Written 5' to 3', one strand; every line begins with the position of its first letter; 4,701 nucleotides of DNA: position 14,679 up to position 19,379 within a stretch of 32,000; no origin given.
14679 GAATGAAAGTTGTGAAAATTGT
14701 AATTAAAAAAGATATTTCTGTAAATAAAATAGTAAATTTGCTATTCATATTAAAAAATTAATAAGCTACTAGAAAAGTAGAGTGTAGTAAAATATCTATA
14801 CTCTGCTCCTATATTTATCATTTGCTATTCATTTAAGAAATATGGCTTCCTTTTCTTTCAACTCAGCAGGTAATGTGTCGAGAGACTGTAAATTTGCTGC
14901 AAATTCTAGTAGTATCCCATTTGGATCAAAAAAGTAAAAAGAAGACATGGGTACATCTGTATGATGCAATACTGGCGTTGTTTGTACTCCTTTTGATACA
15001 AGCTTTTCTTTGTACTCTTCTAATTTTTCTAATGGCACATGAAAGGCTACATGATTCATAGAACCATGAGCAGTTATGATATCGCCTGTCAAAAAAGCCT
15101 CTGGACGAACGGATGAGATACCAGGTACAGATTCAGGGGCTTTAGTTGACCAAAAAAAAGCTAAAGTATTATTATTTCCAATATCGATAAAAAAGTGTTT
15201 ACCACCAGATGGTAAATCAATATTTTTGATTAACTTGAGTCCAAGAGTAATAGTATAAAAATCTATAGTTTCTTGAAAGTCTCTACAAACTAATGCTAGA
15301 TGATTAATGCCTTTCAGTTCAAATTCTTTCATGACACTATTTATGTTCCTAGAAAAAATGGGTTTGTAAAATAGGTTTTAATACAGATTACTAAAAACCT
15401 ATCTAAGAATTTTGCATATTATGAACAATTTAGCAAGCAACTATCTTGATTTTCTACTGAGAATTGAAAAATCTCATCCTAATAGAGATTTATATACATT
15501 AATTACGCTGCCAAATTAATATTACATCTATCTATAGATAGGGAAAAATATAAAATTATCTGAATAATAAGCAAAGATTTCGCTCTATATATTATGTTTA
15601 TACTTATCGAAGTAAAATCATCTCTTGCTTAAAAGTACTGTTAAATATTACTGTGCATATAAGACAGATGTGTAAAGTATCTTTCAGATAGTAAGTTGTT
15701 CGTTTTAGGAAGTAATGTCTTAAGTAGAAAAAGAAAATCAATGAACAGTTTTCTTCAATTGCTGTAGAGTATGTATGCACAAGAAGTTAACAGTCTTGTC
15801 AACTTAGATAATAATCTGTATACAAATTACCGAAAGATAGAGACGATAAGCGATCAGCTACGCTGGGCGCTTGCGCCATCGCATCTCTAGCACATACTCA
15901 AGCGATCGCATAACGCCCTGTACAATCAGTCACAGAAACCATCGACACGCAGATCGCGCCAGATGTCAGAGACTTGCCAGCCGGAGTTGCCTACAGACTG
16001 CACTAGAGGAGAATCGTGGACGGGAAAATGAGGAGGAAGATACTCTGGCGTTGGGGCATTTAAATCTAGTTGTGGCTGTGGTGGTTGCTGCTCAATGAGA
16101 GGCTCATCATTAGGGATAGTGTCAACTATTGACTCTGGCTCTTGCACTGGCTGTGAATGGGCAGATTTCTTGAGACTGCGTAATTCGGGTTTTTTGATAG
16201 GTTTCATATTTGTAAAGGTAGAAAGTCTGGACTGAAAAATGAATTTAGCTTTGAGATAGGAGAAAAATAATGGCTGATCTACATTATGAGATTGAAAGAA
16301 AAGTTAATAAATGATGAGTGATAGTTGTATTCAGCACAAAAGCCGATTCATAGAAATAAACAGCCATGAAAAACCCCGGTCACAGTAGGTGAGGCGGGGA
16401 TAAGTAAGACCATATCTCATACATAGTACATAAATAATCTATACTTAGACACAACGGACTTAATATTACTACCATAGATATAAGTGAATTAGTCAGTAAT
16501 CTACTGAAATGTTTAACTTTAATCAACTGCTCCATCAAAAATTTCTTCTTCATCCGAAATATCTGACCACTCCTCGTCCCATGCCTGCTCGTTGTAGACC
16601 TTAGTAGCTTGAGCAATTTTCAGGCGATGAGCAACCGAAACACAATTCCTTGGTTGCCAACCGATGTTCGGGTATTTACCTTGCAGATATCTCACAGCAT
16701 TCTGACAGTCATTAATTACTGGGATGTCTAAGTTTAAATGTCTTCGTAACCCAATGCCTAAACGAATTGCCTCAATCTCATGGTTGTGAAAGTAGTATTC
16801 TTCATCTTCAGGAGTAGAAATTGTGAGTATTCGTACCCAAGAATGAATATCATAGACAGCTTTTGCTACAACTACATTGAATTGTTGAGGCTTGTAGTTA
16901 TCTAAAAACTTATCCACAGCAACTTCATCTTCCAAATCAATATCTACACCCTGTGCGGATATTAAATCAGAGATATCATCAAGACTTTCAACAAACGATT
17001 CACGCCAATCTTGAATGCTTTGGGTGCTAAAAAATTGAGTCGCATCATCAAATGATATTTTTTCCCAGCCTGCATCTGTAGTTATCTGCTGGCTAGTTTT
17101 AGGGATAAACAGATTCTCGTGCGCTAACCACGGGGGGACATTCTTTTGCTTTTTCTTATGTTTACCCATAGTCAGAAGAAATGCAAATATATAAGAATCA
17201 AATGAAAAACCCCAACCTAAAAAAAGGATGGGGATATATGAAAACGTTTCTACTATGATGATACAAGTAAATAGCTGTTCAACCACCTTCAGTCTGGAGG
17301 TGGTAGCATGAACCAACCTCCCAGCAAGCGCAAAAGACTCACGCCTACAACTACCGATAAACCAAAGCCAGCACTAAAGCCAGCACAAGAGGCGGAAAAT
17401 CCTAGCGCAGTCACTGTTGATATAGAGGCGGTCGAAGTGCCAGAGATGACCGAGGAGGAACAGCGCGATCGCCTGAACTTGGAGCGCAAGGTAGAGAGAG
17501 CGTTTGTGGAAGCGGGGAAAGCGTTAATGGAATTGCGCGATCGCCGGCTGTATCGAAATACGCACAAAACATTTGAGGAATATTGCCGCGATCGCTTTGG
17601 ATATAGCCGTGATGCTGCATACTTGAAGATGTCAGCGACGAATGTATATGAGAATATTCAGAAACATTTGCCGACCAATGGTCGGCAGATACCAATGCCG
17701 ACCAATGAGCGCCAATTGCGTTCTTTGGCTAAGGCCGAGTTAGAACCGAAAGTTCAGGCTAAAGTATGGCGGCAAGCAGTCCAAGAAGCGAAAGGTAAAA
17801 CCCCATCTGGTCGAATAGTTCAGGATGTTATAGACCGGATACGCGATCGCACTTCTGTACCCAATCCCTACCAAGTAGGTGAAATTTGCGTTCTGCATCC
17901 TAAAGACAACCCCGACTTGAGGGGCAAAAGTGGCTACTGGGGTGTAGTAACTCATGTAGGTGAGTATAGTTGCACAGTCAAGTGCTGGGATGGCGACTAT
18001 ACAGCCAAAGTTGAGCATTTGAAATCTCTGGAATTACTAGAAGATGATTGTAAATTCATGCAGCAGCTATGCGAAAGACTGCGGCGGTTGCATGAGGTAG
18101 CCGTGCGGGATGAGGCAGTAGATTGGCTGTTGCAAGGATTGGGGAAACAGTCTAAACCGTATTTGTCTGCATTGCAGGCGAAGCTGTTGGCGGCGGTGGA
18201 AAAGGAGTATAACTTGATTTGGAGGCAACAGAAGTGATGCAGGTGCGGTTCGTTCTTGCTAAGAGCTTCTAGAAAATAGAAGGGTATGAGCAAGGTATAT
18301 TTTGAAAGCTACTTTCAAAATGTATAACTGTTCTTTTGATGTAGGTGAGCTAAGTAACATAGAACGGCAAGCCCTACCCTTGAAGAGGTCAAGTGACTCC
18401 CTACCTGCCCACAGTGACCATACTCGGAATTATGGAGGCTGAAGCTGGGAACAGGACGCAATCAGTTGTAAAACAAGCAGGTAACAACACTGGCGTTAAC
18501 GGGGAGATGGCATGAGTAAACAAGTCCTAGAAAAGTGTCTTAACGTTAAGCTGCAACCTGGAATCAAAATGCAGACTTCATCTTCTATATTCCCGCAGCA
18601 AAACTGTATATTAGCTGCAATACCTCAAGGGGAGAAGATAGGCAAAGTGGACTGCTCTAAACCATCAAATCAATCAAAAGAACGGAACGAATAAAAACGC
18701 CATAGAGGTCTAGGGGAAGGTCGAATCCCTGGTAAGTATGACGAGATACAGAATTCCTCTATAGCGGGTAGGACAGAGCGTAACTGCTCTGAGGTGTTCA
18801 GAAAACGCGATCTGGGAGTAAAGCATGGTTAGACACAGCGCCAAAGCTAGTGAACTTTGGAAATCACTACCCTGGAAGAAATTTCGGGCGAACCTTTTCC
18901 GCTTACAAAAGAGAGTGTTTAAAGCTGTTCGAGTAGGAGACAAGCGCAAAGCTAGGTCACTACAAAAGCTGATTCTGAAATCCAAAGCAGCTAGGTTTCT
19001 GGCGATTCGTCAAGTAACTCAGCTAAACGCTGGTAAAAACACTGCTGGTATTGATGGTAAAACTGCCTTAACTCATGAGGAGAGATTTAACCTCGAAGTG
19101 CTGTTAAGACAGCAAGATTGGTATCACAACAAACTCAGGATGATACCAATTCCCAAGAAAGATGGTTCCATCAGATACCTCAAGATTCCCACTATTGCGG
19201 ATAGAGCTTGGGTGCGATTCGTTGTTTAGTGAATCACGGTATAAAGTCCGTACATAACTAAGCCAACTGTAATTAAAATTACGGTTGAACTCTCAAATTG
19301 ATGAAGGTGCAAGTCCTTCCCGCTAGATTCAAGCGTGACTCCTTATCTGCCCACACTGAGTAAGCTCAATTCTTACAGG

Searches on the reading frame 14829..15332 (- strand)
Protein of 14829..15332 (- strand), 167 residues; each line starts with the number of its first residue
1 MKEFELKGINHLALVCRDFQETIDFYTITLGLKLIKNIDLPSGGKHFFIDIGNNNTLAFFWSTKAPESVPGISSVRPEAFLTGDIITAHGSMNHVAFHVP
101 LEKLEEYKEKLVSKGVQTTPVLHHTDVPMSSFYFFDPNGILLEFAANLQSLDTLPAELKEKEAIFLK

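Call 55: search_protein_families(library=pfam, proteins=[window:14829-15332:-], max_evalue=0.0001)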
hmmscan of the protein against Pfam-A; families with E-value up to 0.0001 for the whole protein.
window:14829-15332:- (167 aa): 2 families
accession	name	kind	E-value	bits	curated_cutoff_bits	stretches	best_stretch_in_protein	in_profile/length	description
PF00903.31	Glyoxalase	-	1.1e-16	61.7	20.6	1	8-144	1-121/121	Glyoxalase/Bleomycin resistance protein/Dioxygenase superfamily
PF13669.12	Glyoxalase_4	-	7e-05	23.5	27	1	10-120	1-95/109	Glyoxalase/Bleomycin resistance protein/Dioxygenase superfamily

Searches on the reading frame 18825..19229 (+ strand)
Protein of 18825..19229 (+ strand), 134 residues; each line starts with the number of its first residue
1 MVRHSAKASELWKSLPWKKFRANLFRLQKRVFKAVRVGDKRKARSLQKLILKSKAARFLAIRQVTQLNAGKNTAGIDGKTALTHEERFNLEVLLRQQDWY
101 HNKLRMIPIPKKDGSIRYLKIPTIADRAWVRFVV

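Call 55: search_protein_families(library=pfam, proteins=[window:18825-19229:+], max_evalue=0.0001)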
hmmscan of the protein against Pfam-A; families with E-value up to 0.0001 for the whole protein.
window:18825-19229:+ (134 aa): 1 family
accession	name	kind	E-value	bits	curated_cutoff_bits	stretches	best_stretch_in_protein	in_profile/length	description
PF13655.11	RVT_N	-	9.7e-31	106.4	28.1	1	12-90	1-79/83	N-terminal domain of reverse transcriptase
